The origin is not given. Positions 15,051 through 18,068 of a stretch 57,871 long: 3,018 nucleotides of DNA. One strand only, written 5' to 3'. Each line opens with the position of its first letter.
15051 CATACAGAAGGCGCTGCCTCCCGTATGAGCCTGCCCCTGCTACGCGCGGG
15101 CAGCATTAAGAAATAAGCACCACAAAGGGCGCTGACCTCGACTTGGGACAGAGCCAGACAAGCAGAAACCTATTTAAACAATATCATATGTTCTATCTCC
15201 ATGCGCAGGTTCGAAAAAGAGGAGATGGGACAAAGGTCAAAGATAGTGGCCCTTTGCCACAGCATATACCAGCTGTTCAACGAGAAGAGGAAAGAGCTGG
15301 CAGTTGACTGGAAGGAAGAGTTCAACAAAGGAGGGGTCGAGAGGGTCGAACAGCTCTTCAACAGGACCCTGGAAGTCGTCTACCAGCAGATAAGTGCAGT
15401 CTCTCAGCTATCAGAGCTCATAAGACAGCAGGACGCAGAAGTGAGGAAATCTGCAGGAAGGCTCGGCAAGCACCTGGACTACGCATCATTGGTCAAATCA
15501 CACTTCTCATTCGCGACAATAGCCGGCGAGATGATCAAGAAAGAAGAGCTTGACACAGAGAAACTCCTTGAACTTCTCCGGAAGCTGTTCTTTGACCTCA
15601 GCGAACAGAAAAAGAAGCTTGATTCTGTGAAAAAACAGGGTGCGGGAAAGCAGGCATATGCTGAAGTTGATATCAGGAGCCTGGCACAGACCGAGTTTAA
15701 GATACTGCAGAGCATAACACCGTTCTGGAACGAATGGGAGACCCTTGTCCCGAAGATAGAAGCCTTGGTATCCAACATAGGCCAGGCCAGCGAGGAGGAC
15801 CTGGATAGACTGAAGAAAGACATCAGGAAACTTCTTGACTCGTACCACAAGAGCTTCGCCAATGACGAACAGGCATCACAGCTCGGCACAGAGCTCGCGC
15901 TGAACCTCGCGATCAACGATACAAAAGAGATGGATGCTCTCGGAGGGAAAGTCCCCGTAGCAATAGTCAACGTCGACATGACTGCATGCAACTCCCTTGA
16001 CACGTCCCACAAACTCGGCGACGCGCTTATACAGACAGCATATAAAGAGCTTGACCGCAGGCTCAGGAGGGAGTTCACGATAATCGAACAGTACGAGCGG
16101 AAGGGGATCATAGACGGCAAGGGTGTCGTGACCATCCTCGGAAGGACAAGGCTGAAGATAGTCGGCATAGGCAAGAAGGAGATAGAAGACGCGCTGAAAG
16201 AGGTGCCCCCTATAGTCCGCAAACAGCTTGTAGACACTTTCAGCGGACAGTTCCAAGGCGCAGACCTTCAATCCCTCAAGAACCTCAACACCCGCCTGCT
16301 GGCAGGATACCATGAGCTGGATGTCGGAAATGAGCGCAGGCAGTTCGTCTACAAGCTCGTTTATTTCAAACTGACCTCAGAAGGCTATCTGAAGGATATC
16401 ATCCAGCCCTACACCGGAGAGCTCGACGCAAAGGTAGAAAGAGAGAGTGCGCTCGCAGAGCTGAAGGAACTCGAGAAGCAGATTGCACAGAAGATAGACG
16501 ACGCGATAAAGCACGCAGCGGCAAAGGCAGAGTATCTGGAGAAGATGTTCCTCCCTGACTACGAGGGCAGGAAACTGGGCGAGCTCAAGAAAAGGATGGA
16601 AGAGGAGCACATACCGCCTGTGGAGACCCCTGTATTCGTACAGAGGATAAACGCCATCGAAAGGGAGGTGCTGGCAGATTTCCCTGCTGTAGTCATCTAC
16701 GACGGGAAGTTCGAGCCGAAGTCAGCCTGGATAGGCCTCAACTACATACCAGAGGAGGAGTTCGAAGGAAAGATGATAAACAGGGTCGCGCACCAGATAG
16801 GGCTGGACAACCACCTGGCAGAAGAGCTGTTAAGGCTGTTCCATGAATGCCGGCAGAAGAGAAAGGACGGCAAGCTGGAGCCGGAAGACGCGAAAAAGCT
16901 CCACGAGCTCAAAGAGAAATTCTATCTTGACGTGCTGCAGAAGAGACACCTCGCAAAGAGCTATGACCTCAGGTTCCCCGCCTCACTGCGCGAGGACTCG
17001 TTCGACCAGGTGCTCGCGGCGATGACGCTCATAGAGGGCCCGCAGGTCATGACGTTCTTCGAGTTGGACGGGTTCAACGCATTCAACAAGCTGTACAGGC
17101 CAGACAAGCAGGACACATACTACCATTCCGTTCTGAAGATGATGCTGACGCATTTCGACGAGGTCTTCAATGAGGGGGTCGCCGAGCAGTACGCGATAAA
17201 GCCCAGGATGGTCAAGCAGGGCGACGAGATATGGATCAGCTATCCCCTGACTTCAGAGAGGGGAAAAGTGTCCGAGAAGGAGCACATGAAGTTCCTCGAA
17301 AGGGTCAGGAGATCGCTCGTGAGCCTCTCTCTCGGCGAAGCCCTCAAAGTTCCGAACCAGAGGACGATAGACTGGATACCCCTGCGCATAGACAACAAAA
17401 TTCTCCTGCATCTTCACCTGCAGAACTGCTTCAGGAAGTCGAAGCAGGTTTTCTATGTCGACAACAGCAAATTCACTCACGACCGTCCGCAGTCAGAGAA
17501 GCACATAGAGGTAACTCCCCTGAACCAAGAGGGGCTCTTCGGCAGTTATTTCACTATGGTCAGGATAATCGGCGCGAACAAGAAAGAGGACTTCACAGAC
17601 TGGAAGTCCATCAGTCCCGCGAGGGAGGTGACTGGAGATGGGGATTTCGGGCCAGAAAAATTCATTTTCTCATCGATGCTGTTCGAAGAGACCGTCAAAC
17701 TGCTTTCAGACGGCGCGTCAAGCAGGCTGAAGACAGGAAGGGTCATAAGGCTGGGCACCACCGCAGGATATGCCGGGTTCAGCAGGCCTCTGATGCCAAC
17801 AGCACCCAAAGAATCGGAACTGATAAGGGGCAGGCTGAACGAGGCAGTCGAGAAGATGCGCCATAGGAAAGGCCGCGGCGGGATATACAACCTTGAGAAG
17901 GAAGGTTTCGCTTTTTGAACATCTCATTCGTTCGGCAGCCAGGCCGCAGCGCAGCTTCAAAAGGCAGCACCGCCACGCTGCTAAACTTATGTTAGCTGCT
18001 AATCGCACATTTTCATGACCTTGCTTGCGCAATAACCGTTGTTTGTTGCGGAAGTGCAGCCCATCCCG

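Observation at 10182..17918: Co-directional block: HerA-like ATPase, four orphan ORFs and a 905-aa double-palm protein (candidate uncharacterised system)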

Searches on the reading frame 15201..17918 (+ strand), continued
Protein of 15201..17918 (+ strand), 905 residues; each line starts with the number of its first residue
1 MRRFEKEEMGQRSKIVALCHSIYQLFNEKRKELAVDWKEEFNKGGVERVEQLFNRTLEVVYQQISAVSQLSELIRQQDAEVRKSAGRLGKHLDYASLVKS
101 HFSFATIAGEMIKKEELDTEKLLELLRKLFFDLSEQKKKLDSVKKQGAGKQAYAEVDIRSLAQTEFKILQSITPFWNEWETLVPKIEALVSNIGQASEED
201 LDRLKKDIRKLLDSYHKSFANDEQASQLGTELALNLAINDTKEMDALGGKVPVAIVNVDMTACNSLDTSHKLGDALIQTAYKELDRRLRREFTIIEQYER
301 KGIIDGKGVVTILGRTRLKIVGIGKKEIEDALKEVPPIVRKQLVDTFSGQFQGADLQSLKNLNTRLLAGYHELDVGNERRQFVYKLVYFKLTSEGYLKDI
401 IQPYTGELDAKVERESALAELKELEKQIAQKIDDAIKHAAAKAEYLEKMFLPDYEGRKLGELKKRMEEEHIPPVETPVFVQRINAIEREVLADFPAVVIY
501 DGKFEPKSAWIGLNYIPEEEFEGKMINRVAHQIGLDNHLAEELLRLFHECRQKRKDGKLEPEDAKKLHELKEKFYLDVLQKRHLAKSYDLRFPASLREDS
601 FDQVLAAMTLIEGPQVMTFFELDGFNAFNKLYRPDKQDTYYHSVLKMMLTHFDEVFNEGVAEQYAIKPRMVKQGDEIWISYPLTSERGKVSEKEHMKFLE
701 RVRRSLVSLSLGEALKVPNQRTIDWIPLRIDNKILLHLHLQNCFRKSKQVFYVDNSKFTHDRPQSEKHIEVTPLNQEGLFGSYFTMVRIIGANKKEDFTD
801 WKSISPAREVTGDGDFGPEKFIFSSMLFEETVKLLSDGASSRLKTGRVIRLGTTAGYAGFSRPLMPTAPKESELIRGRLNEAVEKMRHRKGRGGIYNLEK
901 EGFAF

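Call 50: search_protein_families(library=pfam, alignment_id=A1, max_evalue=1)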
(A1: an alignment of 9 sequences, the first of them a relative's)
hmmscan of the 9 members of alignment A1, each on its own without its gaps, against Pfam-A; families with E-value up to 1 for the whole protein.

A. member 1, P0001 (905 aa): 1 family
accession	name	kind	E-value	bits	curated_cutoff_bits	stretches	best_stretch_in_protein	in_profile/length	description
PF05957.18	DUF883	-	0.092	13.1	25.4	0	179-213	7-41/53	DUF883 N-terminal domain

B. families by the number of members that match (of 9 scanned): 20 families
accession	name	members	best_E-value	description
PF07697.16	7TMR-HDED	3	0.00019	7TM-HD extracellular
PF04157.22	EAP30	1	0.01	EAP30/Vps36 family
PF16644.10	NEXCaM_BD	1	0.018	Regulatory region of Na+/H+ exchanger NHE binds to calmodulin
PF01166.23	TSC22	1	0.021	TSC-22/dip/bun family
PF17835.6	NOG1_N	1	0.026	NOG1 N-terminal helical domain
PF20142.4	Scaffold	1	0.03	Scaffold domain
PF23005.1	DUF7032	1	0.042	Domain of unknown function (DUF7032)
PF09239.17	Topo-VIb_trans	1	0.043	Topoisomerase VI B subunit, transducer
PF00790.25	VHS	1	0.053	VHS domain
PF01486.22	K-box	1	0.074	K-box region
PF05957.18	DUF883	1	0.092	DUF883 N-terminal domain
PF10228.14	HPF1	1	0.092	Histone PARylation factor 1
PF18290.7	Nudix_hydro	1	0.11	Nudix hydrolase domain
PF14193.11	DUF4315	1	0.14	Domain of unknown function (DUF4315)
PF06780.16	Erp_C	1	0.15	Erp protein C-terminus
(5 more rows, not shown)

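Call 87: find_related_loci(query=A1, collection=metagenome_contigs, flank=10000)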
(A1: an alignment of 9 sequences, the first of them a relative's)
Query A1 (905 aa) in metagenome_contigs; peptide patterns used: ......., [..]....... (x = any residue, [..] = any of these).
549 stretches matched a pattern; 3 encode a relative of the query (tblastn E <= 1e-3); 3 distinct loci.
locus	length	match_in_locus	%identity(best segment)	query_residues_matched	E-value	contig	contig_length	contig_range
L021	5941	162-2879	47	1-905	0e+0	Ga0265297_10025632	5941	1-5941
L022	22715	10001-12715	75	1-905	0e+0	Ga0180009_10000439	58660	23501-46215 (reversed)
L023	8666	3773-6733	44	1-900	6e-141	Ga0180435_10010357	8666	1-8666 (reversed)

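Call 93: find_related_loci(query=A1, collection=viral_contigs, flank=8000)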
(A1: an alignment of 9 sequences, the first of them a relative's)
Query A1 (905 aa) in viral_contigs; peptide patterns used: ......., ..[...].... (x = any residue, [..] = any of these).
268 stretches matched a pattern, but none encodes a relative of the query by tblastn (E <= 1e-3).

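Call 105: fold_search(model_id=the predicted structure, library=viral)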
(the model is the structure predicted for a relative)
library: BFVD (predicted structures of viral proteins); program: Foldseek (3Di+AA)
matches with E <= 10: 261; with E <= 0.001: 0
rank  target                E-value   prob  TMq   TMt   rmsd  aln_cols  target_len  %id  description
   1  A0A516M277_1          4.7e-03  0.21  0.07  0.06  40.1       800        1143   11  (no name in the UniProt tables at hand)
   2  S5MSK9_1              7.7e-03  0.28  0.08  0.06  41.8       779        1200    9  Tail fiber protein [Bacillus phage JL]
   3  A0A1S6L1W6            5.3e-02  0.06  0.06  0.06  60.8       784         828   11  (no name in the UniProt tables at hand)
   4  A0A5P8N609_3          6.0e-02  0.10  0.09  0.07  32.9       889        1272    9  (no name in the UniProt tables at hand)
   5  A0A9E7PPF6            6.6e-02  0.38  0.11  0.18  39.4       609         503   12  Uncharacterized protein [Largemouth bass virus]
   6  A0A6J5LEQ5            9.4e-02  0.80  0.10  0.22  11.1       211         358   16  Diguanylate cyclase AdrA [uncultured Caudovirales phage]
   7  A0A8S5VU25            1.2e-01  0.06  0.06  0.06  60.2       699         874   14  STRUCTURAL MAINTENANCE OF CHROMOSOMES PROTEIN [Ackermannviridae sp.]
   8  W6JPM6                1.2e-01  0.14  0.07  0.10  23.2       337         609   14  Putative vaccinia G1L metaloprotease [Alphaentomopoxvirus acuprea]
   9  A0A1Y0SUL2            1.6e-01  0.33  0.07  0.22  23.4       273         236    9  Uncharacterized protein [Pseudomonas phage Phabio]
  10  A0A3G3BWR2            1.6e-01  0.10  0.09  0.07  54.2       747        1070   10  (no name in the UniProt tables at hand)
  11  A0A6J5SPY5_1          1.8e-01  0.08  0.08  0.06  43.3       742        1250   13  Uncharacterized protein [uncultured Caudovirales phage]
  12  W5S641                1.9e-01  0.04  0.06  0.07  61.1       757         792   10  DNA double-strand break repair ATPase [Pithovirus sibericum]
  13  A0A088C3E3            2.0e-01  0.06  0.08  0.06  49.4       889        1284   13  (no name in the UniProt tables at hand)
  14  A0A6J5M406            2.2e-01  0.06  0.08  0.08  37.2       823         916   13  Uncharacterized protein [uncultured Caudovirales phage]
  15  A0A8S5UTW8            2.3e-01  0.16  0.10  0.16  31.6       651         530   13  Tail tape measure [Myoviridae sp. ctvxP16]
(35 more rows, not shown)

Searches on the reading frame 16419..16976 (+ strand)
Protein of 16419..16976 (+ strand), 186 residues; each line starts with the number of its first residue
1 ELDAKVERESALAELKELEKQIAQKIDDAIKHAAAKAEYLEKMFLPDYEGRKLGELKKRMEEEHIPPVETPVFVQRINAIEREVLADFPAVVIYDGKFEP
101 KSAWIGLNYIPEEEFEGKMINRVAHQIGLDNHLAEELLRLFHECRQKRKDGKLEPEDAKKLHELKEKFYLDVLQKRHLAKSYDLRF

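Call 32: search_protein_families(library=pfam, proteins=[window:16419-16976:+], max_evalue=10)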
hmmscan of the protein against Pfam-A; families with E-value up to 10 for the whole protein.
seq(186 aa): 1 family
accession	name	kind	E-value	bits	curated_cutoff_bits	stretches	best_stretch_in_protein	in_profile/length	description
PF00237.24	Ribosomal_L22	-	0.11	13.1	28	1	9-42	26-59/104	Ribosomal protein L22p/L17e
